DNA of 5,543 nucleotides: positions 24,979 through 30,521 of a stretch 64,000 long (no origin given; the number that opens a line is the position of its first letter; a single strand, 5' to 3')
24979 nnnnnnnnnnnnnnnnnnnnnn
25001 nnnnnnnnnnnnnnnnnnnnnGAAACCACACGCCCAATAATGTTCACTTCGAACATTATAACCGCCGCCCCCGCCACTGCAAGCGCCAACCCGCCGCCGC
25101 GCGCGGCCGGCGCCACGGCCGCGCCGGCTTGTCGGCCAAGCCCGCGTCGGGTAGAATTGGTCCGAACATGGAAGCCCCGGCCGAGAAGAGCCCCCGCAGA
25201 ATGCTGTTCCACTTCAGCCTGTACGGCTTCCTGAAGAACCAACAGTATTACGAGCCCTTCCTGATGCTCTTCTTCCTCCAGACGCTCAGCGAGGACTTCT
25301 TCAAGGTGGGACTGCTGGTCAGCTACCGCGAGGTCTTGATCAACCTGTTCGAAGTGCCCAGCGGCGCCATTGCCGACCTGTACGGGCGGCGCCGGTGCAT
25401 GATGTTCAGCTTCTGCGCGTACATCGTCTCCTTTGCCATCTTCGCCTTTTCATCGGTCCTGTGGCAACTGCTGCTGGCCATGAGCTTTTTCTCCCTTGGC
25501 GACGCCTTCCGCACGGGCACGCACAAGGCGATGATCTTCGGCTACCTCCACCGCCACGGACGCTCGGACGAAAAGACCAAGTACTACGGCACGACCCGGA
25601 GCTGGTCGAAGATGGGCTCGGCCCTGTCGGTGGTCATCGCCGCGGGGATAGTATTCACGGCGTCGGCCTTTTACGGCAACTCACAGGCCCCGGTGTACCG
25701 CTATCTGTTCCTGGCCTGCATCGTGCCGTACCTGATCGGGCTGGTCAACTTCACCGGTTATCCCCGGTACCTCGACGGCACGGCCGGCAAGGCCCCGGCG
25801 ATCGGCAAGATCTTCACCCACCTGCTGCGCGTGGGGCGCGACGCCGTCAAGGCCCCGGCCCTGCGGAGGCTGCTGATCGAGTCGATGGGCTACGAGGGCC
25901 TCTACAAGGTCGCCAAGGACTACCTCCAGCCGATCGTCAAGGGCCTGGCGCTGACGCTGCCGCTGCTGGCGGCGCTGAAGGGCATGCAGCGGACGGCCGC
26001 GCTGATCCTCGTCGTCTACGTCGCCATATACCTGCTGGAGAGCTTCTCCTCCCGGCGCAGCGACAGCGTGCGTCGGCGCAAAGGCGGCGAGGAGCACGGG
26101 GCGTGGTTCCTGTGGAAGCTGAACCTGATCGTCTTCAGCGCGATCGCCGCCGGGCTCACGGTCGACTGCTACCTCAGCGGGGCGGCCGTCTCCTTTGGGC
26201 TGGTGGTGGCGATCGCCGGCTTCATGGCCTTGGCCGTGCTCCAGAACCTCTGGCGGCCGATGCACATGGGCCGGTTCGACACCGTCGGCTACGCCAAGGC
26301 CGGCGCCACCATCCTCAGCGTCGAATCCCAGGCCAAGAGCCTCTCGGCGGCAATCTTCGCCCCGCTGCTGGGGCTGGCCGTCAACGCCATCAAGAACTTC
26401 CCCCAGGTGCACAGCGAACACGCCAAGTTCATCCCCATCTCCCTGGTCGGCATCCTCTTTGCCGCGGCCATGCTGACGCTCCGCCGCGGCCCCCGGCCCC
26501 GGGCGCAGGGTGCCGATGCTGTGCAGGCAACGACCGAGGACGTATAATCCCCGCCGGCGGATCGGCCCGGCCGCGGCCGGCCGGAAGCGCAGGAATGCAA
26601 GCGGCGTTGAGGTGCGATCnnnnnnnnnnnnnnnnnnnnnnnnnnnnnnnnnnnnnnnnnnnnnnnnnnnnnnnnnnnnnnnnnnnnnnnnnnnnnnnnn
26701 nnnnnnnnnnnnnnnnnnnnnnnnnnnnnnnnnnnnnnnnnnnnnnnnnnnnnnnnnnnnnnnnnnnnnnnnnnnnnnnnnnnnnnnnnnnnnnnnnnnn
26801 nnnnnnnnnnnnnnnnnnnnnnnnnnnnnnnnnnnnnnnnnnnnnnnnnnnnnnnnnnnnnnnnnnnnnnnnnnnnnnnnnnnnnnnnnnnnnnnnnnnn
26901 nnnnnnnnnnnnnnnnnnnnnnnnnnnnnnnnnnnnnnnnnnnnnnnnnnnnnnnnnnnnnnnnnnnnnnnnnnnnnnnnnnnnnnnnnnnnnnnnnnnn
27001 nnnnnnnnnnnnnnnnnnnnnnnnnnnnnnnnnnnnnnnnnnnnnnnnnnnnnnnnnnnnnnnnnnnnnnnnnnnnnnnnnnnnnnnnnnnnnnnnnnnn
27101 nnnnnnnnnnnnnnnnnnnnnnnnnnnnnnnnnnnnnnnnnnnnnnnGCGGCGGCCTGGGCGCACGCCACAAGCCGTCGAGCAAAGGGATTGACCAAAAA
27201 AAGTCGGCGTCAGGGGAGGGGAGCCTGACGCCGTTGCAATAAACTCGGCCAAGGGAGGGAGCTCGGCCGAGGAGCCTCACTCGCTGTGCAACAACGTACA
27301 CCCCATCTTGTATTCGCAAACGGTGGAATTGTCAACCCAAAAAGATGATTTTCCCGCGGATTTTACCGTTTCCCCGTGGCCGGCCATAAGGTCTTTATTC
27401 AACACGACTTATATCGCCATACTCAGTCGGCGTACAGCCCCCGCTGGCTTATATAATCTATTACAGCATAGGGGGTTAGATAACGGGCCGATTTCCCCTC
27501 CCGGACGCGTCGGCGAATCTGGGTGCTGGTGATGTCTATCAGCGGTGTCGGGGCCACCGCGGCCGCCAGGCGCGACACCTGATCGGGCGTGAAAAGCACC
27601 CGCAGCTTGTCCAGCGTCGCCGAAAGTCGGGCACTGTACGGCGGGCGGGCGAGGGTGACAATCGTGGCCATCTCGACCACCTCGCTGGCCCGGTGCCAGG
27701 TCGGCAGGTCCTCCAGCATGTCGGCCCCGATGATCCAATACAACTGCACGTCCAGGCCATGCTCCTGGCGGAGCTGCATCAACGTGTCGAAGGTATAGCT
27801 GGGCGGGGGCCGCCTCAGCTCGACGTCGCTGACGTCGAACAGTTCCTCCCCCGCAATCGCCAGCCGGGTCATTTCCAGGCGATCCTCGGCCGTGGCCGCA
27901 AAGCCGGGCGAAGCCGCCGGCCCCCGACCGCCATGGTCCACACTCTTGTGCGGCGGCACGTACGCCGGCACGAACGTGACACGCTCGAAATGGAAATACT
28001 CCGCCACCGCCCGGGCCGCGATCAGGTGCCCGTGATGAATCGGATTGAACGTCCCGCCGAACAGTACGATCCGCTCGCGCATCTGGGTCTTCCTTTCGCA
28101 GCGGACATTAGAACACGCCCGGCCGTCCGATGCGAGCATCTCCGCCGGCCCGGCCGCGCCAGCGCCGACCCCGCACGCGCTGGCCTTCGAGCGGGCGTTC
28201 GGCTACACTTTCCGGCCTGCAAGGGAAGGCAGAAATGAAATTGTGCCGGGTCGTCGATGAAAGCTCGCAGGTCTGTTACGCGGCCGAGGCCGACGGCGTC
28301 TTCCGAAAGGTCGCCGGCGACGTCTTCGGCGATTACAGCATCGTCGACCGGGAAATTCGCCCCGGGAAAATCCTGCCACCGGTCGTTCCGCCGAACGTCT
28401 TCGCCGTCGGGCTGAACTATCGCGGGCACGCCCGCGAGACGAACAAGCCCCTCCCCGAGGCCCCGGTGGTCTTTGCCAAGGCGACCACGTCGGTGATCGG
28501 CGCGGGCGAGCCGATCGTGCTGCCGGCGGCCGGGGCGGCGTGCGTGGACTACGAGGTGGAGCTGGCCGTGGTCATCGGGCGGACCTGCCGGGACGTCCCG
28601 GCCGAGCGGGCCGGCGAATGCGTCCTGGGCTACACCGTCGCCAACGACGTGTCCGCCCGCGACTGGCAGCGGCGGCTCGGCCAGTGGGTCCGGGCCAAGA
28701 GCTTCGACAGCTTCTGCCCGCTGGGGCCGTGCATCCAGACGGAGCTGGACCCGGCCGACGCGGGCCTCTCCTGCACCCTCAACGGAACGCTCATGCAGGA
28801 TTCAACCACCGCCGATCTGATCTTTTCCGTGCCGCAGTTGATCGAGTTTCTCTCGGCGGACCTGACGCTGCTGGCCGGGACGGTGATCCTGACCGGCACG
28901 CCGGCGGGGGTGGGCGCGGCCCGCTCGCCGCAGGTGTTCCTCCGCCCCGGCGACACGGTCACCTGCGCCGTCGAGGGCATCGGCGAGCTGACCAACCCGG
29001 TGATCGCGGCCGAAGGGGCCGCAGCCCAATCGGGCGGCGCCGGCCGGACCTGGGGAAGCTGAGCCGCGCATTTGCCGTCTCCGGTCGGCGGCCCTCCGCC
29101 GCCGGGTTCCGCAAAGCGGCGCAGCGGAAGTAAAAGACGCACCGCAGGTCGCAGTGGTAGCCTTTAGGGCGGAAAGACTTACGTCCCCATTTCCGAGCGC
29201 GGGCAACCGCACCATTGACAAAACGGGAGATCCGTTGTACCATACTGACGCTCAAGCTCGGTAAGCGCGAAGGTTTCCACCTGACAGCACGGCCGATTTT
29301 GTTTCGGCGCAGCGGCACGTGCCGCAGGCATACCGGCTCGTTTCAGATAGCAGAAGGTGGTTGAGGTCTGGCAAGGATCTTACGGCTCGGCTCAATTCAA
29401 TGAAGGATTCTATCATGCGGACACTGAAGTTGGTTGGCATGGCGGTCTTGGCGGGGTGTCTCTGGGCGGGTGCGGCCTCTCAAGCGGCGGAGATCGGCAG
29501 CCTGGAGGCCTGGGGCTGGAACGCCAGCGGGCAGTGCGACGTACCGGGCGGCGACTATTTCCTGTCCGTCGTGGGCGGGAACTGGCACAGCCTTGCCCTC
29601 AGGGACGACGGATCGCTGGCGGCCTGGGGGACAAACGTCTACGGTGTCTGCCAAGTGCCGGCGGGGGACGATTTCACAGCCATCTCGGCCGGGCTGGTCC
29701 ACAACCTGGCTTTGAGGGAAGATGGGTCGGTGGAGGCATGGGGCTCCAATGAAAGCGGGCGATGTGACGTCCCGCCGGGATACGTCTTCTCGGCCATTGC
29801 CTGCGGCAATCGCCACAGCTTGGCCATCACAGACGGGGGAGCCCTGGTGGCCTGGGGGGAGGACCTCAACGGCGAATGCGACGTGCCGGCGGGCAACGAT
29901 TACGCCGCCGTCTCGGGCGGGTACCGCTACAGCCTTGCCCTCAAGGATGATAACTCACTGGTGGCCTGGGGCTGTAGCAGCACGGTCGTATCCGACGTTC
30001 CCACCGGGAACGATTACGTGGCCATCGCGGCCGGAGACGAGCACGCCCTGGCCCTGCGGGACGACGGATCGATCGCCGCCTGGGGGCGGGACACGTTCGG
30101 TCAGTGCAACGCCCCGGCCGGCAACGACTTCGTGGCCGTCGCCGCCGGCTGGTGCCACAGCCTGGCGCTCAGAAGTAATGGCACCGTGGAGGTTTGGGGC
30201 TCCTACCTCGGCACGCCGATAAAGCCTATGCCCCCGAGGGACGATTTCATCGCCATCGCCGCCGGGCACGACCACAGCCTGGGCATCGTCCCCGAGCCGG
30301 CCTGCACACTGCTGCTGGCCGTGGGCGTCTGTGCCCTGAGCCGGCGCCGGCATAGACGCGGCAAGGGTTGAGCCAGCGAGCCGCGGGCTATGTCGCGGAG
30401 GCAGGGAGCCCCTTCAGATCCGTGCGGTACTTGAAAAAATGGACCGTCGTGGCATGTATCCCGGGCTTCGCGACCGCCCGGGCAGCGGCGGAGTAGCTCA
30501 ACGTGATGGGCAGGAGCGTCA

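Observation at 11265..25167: Thirteen-gene DeoR-headed catabolic cluster with an unusual enzyme combination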

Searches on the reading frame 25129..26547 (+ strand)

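Call 5: search_protein_families(library=pfam, proteins=[window:25129-26547:+], max_evalue=0.01)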
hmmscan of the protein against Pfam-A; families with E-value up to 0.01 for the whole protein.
window:25129-26547:+ (472 aa): 1 family
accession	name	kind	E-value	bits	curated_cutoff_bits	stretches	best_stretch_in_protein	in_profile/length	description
PF07690.21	MFS_1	-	2.7e-11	43.5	33.4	1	48-383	22-323/347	Major Facilitator Superfamily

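Call 7: search_protein_families(library=ncbifam, proteins=[window:25129-26547:+], max_evalue=0.001)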
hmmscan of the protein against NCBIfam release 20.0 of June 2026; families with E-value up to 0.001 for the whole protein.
window:25129-26547:+ (472 aa): 7 families
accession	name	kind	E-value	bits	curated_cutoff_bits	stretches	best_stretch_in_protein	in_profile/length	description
NF000049.1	tet_MFS_40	exception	7.7e-09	35.2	800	1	47-138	32-123/406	tetracycline efflux MFS transporter Tet(40)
TIGR00880.1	2_A_01_02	superfamily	4.2e-06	26.9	131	1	73-171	13-107/141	multidrug resistance protein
NF012174.0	tet_MFS_A_B_C_D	equivalog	5.8e-06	25.4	475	1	59-159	41-136/382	Tet(A)/Tet(B)/Tet(C) family tetracycline efflux MFS transporter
NF040872.1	MFS_HP1165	exception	1.8e-05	24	700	1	62-139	42-119/385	HP1165 family MFS efflux transporter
NF045684.1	tet_MFS_65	exception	0.00037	19.8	800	1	58-129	35-106/383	tetracycline efflux MFS transporter Tet(65)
NF012177.1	tet_MFS_42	exception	0.00079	18.8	850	1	43-171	21-144/411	tetracycline efflux MFS transporter Tet(42)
NF052357.1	GlucTporGlcPStph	equivalog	0.00099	18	750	0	48-209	32-179/445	glucose transporter GlcP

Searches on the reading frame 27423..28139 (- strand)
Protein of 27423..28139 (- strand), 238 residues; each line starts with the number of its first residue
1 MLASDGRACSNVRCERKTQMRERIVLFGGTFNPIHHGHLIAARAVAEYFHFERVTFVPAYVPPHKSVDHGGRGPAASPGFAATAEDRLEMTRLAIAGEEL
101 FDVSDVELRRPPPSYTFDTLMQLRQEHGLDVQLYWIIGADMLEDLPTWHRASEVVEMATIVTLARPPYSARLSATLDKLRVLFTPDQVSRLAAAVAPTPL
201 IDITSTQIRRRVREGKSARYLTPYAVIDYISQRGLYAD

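Call 63: search_protein_families(library=pfam, proteins=[window:27423-28139:-], max_evalue=0.0001)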
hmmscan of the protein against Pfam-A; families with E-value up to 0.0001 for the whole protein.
window:27423-28139:- (238 aa): 1 family
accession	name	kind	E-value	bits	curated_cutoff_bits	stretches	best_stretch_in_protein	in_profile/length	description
PF01467.32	CTP_transf_like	-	4.2e-22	79.2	21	1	26-211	1-133/133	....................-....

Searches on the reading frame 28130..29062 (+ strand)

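Call 63: search_protein_families(library=pfam, proteins=[window:28130-29062:+], max_evalue=0.0001)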
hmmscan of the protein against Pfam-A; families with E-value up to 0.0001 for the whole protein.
window:28130-29062:+ (310 aa): 1 family
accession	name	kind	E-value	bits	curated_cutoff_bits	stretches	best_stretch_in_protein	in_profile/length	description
PF01557.24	FAA_hydrolase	-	1.7e-72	244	23.9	1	90-291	2-213/214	Fumarylacetoacetate (FAA) hydrolase C-terminal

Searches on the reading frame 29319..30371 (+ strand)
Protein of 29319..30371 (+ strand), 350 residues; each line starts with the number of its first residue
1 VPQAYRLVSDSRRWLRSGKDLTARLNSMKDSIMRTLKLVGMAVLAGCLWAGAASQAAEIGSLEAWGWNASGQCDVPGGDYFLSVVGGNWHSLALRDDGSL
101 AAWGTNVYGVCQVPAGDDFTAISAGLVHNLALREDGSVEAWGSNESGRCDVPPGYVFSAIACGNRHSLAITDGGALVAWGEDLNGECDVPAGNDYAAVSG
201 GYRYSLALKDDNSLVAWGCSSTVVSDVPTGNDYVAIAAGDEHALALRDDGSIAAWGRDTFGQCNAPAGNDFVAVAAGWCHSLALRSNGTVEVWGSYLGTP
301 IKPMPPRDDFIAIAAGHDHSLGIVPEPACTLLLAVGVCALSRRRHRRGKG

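Call 63: search_protein_families(library=pfam, proteins=[window:29319-30371:+], max_evalue=0.0001)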
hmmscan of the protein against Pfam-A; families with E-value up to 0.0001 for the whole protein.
window:29319-30371:+ (350 aa): 3 families
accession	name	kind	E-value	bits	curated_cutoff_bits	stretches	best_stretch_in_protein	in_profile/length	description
PF25390.1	WD40_RLD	-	9.6e-52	176.9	150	3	119-263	144-330/363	RCC1-like domain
PF13540.12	RCC1_2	-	2.2e-45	151.8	22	5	234-262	2-30/30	Regulator of chromosome condensation (RCC1) repeat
PF00415.24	RCC1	-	3e-10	41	21.7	0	156-170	36-50/50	Regulator of chromosome condensation (RCC1) repeat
